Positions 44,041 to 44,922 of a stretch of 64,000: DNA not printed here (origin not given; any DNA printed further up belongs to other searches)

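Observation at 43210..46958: Tightly coupled four-gene operon: lipoprotein, HAMP-only two-helix membrane protein, orphan GspG-like pseudopilin, HAMP-GAF-HD-GYP sensor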

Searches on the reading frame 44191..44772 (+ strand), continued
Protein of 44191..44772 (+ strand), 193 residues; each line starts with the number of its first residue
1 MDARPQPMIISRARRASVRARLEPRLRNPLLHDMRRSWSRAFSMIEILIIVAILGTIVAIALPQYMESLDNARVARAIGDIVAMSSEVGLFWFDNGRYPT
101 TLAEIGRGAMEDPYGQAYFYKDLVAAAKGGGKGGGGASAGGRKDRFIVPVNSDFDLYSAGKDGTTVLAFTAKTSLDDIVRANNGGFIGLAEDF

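Call 25: search_protein_families(library=ncbifam, proteins=[window:44191-44772:+, L008:8001-8525:+, L008:8536-11385:+], max_evalue=0.01)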
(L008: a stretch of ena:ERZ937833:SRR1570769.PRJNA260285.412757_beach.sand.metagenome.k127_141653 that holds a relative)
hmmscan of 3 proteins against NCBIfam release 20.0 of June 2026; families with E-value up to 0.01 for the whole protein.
window:44191-44772:+ (193 aa): 4 families
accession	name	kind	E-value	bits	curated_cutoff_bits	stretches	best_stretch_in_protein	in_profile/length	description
TIGR01710.1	typeII_sec_gspG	equivalog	1.7e-12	47.5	88.85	1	40-101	1-62/134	type II secretion system major pseudopilin GspG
NF041775.1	typeIV_PilA_Myxo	equivalog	7.1e-07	29.4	400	1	39-120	10-88/214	type IV pilin protein PilA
NF007862.0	PRK10574.1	equivalog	2e-05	24.7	138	1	40-100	5-65/145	prepilin peptidase-dependent pilin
NF041013.1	T4P_ComGE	equivalog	0.0016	18.5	49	1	40-70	4-34/83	competence type IV pilus minor pilin ComGE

L008:8001-8525:+ (174 aa): 7 families
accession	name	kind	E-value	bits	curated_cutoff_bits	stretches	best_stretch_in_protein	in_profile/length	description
TIGR01710.1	typeII_sec_gspG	equivalog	5.4e-13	49.1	88.85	1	29-90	1-62/134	type II secretion system major pseudopilin GspG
NF041775.1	typeIV_PilA_Myxo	equivalog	1.8e-09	37.9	400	1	23-111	5-91/214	type IV pilin protein PilA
NF007862.0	PRK10574.1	equivalog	4.1e-07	30.2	138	1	28-66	4-42/145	prepilin peptidase-dependent pilin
TIGR02532.1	IV_pilin_GFxxxE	domain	5e-07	29.3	16.3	1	29-51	2-24/24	prepilin-type N-terminal cleavage/methylation domain-containing protein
TIGR01708.2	typeII_sec_gspH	equivalog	0.00077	19.5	80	1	30-71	3-44/169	type II secretion system minor pseudopilin GspH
NF041013.1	T4P_ComGE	equivalog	0.0035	17.4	49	1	27-58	2-33/83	competence type IV pilus minor pilin ComGE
TIGR02596.1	TIGR02596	subfamily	0.0079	16.3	70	0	31-59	1-29/196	Verru_Chthon cassette protein D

L008:8536-11385:+ (949 aa): 45 families (the best 25 are shown)
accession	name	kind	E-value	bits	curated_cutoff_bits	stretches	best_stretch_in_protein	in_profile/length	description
NF045675.1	PhdiestaseDibA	equivalog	1.4e-119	400.3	980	1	505-932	196-620/623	phosphodiesterase DibA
NF007474.0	PRK10060.1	equivalog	7.3e-112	374.7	782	1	506-940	231-657/663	cyclic di-GMP phosphodiesterase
NF052458.1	PhdiestGepA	equivalog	6e-98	329.1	1200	2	495-932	410-836/840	phosphodiesterase GepA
NF053781.1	cdiGMPphdstlr2612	equivalog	1.9e-91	307.4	1600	1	504-933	832-1261/1268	Tlr1612 family c-di-GMP phosphodiesterase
NF008467.0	PRK11359.1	equivalog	9e-87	291.8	857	1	486-940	346-795/800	oxygen-sensing cyclic-di-GMP phosphodiesterase DosP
NF008807.1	PRK11829.1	equivalog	1.2e-69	235.2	733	1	517-934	247-659/670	biofilm formation regulator HmsP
NF007298.0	PRK09776.1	equivalog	3.9e-66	223.7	1135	1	497-937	669-1106/1111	diguanylate cyclase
NF007839.0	PRK10551.1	equivalog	3.1e-47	161.3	461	1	691-940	265-513/518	cyclic di-GMP phosphodiesterase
NF052596.1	RR_EAL_PvrR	equivalog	1.5e-46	158.9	580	1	688-938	141-390/398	response regulator cyclic di-GMP phosphodiesterase PvrR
NF007423.1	PRK09966.1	equivalog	2.7e-44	151.6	325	1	505-666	232-390/390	diguanylate cyclase DgcN/YfiN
NF045673.1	c-di-GMPRcptLapD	equivalog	6.1e-44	150.4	1020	1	506-929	230-646/647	cyclic di-GMP receptor LapD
TIGR00254.1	GGDEF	domain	4.4e-36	124.1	37.4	1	509-673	2-164/168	diguanylate cyclase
NF038266.1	diguan_SiaD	equivalog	5.7e-36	124.2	290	1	491-669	75-248/252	biofilm regulation diguanylate cyclase SiaD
NF008281.1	PRK11059.1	equivalog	1.3e-32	112.9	663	1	509-928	218-630/633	RNase E specificity factor CsrD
NF007135.0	PRK09581.1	equivalog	1.5e-32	113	474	1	511-670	291-449/457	PleD family two-component system response regulator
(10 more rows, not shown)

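Call 26: search_solved_structures(query=A1, max_evalue=0.01, show_alignments=2)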
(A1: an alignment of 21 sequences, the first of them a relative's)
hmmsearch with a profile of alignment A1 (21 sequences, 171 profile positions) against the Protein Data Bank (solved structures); distinct sequences matched with E-value up to 0.01: 29.
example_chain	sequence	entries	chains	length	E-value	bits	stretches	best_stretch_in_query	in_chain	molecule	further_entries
9egp_A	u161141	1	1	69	5.4e-15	59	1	14-79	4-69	Geopilin domain 1 protein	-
7tgg_A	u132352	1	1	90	7e-15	58.6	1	6-79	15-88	Geopilin domain 1 protein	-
2hi2_A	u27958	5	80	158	4.1e-13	52.9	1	21-87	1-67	Fimbrial protein | PilA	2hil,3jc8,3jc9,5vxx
1ay2_A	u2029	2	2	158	5.7e-13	52.4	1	21-86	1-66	TYPE 4 PILIN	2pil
5kua_A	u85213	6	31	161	1.2e-12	51.4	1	21-98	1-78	pilin | Neisseria meningitidis PilE variant SB-GATDH | Neisseria meningitidis PilE, SB-DATDH variant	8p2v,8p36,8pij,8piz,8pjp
8p3b_A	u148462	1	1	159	1.4e-12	51.1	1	21-95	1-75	Fimbrial protein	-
2m7g_A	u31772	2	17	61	2e-12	50.7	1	21-79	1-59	Geopilin domain 1 protein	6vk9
5wda_A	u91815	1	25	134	2.1e-11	47.3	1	21-83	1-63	General secretion pathway protein G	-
8tj2_C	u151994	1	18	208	5e-11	46.1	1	21-103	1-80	Type IV major pilin protein PilA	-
8tob_GA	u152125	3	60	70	5e-11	46.1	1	22-75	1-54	Fimbrial protein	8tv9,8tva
8tum_e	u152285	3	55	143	1.9e-10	44.2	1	21-68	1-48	Type IV major pilin protein PilA | Pilin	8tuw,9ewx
1oqw_A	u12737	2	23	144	3.2e-10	43.5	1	21-68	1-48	Fimbrial protein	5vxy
9laa_A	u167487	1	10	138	2.9e-09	40.4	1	15-50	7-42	Type IV pilin protein PilA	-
3sok_A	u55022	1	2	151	1.7e-07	34.6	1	21-58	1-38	Fimbrial protein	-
8pfb_G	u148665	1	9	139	1.7e-07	34.6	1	21-93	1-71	Type IV pilin PilE1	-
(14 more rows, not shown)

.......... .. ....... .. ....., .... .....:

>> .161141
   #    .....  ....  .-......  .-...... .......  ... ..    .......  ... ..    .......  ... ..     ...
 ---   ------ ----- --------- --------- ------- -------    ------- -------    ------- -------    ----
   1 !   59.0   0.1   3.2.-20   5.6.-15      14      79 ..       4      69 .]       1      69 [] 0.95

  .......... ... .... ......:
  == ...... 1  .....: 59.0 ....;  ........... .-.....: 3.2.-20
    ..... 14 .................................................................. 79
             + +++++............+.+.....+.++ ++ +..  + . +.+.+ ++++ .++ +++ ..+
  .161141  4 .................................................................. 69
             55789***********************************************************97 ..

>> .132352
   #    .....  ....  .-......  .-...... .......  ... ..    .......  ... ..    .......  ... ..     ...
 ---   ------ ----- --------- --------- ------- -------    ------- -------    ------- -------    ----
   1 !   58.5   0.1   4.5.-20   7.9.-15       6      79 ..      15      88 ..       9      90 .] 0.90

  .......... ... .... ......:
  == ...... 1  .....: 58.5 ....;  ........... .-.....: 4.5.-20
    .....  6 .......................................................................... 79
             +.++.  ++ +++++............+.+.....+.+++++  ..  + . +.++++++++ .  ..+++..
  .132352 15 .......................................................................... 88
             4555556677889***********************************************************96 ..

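Call 27: search_protein_families(library=pfam, proteins=[L017:9248-12052:+, L022:8951-12067:+, L029:8483-11143:+, L033:8445-11048:+, L042:7635-10739:+, L061:8504-11296:+, L053:8404-11286:+, L050:8592-10319:+, L090:8448-10088:+], max_evalue=0.001)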
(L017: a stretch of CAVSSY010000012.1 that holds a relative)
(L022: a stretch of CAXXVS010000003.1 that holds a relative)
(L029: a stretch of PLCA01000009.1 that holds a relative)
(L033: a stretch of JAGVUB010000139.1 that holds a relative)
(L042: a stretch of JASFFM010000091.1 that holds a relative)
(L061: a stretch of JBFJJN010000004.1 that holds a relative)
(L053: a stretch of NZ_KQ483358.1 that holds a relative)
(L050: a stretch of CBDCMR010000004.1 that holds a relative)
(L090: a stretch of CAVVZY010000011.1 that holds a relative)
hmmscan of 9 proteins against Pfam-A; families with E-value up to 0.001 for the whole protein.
L017:9248-12052:+ (934 aa): 13 families
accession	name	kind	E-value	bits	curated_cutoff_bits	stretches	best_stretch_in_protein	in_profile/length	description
PF02518.31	HATPase_c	-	1.8e-26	93.2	26.4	1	678-799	2-109/111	Histidine kinase-, DNA gyrase B-, and HSP90-like ATPase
PF00072.30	Response_reg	-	2.3e-14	53.9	30.2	1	822-928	2-110/111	Response regulator receiver domain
PF00989.32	PAS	-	3.6e-13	50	22.6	1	434-544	2-112/113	PAS fold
PF13426.13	PAS_9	-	9.1e-12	45.6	27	1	444-546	2-102/103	PAS domain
PF00512.31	HisKA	-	2.6e-10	40.6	26.9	1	572-633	3-63/66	His Kinase A (phospho-acceptor) domain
PF00672.30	HAMP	-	1.3e-08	35.4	25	1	200-249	2-51/53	HAMP domain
PF08448.16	PAS_4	-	5e-08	33.6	23.1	1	439-549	1-109/110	PAS fold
PF13185.12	GAF_2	-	7.6e-08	33.1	28.6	1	332-418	53-134/136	GAF domain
PF13492.12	GAF_3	-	2.5e-05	25.1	27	1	360-418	67-126/129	GAF domain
PF01590.32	GAF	-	5e-05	24.3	22.4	1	281-418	11-132/133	GAF domain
PF13188.13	PAS_8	-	5.8e-05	23.3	21.8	1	433-493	1-60/65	PAS domain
PF08447.18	PAS_3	-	0.00011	22.9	25.6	1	463-539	9-86/89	PAS fold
PF13581.12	HATPase_c_2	-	0.00086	19.8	27.4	0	663-777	10-112/127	Histidine kinase-like ATPase domain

L022:8951-12067:+ (1038 aa): 12 families
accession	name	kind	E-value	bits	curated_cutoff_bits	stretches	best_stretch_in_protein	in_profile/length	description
PF02518.31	HATPase_c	-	5.8e-23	81.9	26.4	1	779-900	2-109/111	Histidine kinase-, DNA gyrase B-, and HSP90-like ATPase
PF00072.30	Response_reg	-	9.2e-15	55.2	30.2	1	922-1029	1-110/111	Response regulator receiver domain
PF00989.32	PAS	-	2.8e-12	47.1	22.6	1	535-645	2-112/113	PAS fold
PF13426.13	PAS_9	-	1.4e-11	45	27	1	545-647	2-102/103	PAS domain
PF00512.31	HisKA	-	2.9e-10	40.5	26.9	1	673-735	3-64/66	His Kinase A (phospho-acceptor) domain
PF08448.16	PAS_4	-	1e-09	39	23.1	1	540-650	1-109/110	PAS fold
PF00672.30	HAMP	-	8e-09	36.1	25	1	301-351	2-52/53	HAMP domain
PF08447.18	PAS_3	-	1.6e-07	31.9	25.6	1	560-640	5-86/89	PAS fold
PF13185.12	GAF_2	-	5.5e-07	30.3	28.6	1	419-520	40-135/136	GAF domain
PF01590.32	GAF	-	3.5e-06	28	22.4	1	380-520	9-133/133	GAF domain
PF13188.13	PAS_8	-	6.7e-06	26.3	21.8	1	534-591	1-57/65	PAS domain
PF13492.12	GAF_3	-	1.2e-05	26.1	27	1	467-522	75-129/129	GAF domain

L029:8483-11143:+ (886 aa): 8 families
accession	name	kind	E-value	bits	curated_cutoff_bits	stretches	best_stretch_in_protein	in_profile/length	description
PF02518.31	HATPase_c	-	6.5e-27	94.6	26.4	1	609-728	1-109/111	Histidine kinase-, DNA gyrase B-, and HSP90-like ATPase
PF00072.30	Response_reg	-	3.2e-21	76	30.2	1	751-862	1-110/111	Response regulator receiver domain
PF13426.13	PAS_9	-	1.5e-11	44.9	27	1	382-480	2-103/103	PAS domain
PF00672.30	HAMP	-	7e-11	42.7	25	1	297-346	3-52/53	HAMP domain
PF00989.32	PAS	-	1.2e-09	38.6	22.6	1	372-477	2-112/113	PAS fold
PF00512.31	HisKA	-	1.6e-08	34.9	26.9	1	506-565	4-63/66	His Kinase A (phospho-acceptor) domain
PF13188.13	PAS_8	-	1.4e-06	28.4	21.8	1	371-419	1-46/65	PAS domain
PF08448.16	PAS_4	-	4.4e-06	27.3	23.1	1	377-483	1-110/110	PAS fold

L033:8445-11048:+ (867 aa): 4 families
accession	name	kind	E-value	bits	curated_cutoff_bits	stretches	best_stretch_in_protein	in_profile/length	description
PF02518.31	HATPase_c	-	3.6e-23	82.6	26.4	1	610-725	2-110/111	Histidine kinase-, DNA gyrase B-, and HSP90-like ATPase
PF00072.30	Response_reg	-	1e-15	58.3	30.2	1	747-857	2-110/111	Response regulator receiver domain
PF00672.30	HAMP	-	2.5e-15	57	25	1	286-334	3-51/53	HAMP domain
PF00512.31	HisKA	-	3.5e-10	40.2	26.9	1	504-566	3-64/66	His Kinase A (phospho-acceptor) domain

L042:7635-10739:+ (1034 aa): 12 families
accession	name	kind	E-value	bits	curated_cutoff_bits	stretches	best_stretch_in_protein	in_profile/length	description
PF02518.31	HATPase_c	-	3.7e-27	95.4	26.4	1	778-900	2-110/111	Histidine kinase-, DNA gyrase B-, and HSP90-like ATPase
PF00072.30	Response_reg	-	1.1e-16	61.4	30.2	1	921-1028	1-110/111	Response regulator receiver domain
PF00989.32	PAS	-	1.5e-12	47.9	22.6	1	534-644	2-112/113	PAS fold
PF00672.30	HAMP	-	7.2e-12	45.9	25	1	300-349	2-51/53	HAMP domain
PF08448.16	PAS_4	-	2.4e-10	41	23.1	1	539-649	1-109/110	PAS fold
PF13426.13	PAS_9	-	2.8e-10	40.8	27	1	545-646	3-102/103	PAS domain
PF01590.32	GAF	-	1.8e-08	35.4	22.4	1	374-519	4-133/133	GAF domain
PF08447.18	PAS_3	-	4.5e-08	33.7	25.6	1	564-639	10-86/89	PAS fold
PF00512.31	HisKA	-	5.9e-08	33.1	26.9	1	672-733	3-63/66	His Kinase A (phospho-acceptor) domain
PF13492.12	GAF_3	-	3.8e-07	31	27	1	453-521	65-129/129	GAF domain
PF13185.12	GAF_2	-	4.3e-07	30.7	28.6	1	425-519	47-135/136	GAF domain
PF13188.13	PAS_8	-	0.00022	21.4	21.8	1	533-581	1-50/65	PAS domain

L061:8504-11296:+ (930 aa): 3 families
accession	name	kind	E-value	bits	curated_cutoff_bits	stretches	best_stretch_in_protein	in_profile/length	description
PF00563.25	EAL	-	1.7e-71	240.7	31.3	1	677-910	4-236/236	EAL domain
PF00990.26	GGDEF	-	3.9e-48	163.7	23.8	1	498-655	1-161/161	Diguanylate cyclase, GGDEF domain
PF00672.30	HAMP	-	6.8e-10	39.6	25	1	280-328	3-52/53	HAMP domain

L053:8404-11286:+ (960 aa): 4 families
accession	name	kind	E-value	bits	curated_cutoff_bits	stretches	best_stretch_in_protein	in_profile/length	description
PF00563.25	EAL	-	1.1e-72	244.6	31.3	1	707-941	2-236/236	EAL domain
PF00990.26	GGDEF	-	3.5e-51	173.6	23.8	1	530-686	1-160/161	Diguanylate cyclase, GGDEF domain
PF00672.30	HAMP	-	2.5e-12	47.3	25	1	312-359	4-51/53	HAMP domain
PF13185.12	GAF_2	-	0.0005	20.7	28.6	0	381-517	3-135/136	GAF domain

L050:8592-10319:+ (575 aa): 4 families
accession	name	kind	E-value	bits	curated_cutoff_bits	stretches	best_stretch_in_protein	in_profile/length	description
PF13487.12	HD_5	-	1.7e-41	142.2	27.2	1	377-540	3-169/170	HD domain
PF01966.28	HD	-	7.5e-22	78.2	22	1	389-509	2-115/116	HD domain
PF00672.30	HAMP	-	3.2e-12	47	25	1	316-358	8-50/53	HAMP domain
PF08668.18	HDOD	-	8.1e-05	22.6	22.9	1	379-441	88-146/196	HDOD domain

L090:8448-10088:+ (546 aa): 4 families
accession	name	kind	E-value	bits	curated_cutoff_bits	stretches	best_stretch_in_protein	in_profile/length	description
PF13487.12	HD_5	-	1.6e-40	139.1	27.2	1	355-519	3-170/170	HD domain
PF01966.28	HD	-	1.6e-19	70.7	22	1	367-488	2-116/116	HD domain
PF00672.30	HAMP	-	1.5e-15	57.7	25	1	295-338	9-52/53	HAMP domain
PF08668.18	HDOD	-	0.00053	20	22.9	0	357-421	88-148/196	HDOD domain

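Call 43: predict_structure(alignment_id=A3)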
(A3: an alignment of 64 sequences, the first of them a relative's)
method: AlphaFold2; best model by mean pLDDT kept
length: 193 residues; sequences in the alignment: 64
mean_pLDDT: 80.3   pTM: 0.63
mean pLDDT of the five models: 80.3, 79.4, 77.7, 76.0, 75.4
residues with pLDDT >= 90: 77; 70-90: 66; 50-70: 42; < 50: 8
segments of 3 or more residues with pLDDT < 50: 134-139
pLDDT, mean of each block of 10 residues (from residue 1): 64 82 72 68 86 98 96 93 92 94 94 93 72 48 59 81 81 81 72 77
secondary structure, 60 per line:
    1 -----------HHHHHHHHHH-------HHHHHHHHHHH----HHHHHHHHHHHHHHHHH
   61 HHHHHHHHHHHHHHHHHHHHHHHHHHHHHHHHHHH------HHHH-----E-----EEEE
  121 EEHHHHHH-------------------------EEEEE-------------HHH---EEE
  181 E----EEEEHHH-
elements in order: H12-21 H29-39 H44-95 H102-105 E117-122 H123-128 E154-158 E178-181 E186-189

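Call 63: list_cluster_members(proteins=[P0001, P0119, P0086, P0097, P0092, P0067, P0106, P0009, P0016, P0011])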
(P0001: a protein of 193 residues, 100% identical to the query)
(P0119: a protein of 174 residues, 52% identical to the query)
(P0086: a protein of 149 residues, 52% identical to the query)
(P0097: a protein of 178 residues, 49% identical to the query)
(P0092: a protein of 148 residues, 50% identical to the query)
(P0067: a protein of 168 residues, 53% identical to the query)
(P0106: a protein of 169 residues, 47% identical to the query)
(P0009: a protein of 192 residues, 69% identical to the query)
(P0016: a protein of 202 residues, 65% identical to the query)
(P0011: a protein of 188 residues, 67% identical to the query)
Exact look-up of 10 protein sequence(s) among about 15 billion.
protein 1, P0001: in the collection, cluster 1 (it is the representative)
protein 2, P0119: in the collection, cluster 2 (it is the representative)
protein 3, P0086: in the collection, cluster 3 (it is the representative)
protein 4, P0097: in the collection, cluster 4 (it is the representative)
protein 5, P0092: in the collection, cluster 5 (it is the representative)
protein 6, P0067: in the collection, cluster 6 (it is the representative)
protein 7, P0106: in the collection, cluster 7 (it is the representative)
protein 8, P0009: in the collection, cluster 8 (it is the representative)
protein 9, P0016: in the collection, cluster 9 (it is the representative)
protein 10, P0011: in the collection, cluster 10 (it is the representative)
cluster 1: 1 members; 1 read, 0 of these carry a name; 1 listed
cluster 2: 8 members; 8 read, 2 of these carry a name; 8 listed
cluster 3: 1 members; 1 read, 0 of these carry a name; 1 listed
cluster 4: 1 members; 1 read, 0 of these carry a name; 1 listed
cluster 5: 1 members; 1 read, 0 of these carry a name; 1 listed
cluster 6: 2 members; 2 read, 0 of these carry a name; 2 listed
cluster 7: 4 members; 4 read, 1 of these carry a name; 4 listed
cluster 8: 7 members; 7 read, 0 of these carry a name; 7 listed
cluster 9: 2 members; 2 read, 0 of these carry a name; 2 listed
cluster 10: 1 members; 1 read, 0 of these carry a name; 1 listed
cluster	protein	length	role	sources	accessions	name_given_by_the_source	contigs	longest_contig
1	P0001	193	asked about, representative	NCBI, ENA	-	-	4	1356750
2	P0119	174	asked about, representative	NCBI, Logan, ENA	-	-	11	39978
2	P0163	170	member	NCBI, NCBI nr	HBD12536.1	MAG TPA: prepilin-type cleavage/methylation domain-containing protein [Porticoccaceae ... | prepilin-type cleavage/methylation domain-containing protein [Porticoccaceae bacterium]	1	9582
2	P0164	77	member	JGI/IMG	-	general secretion pathway protein G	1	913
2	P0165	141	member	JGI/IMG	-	-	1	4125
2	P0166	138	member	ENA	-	-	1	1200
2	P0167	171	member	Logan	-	-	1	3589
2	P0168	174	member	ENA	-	-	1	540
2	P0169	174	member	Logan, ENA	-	-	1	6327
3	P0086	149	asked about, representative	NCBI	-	-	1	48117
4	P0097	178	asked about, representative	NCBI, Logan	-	-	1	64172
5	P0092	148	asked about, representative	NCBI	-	-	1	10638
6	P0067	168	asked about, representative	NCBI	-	-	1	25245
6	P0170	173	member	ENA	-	-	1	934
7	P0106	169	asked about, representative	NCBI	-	-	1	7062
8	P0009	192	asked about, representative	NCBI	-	-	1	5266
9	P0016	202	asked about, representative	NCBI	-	-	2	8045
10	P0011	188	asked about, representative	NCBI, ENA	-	-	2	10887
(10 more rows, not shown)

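Call 82: search_protein_families(library=padloc, proteins=[window:44191-44772:+], max_evalue=0.001)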
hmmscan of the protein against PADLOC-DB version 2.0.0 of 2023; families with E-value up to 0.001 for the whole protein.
window:44191-44772:+ (193 aa): 0 families
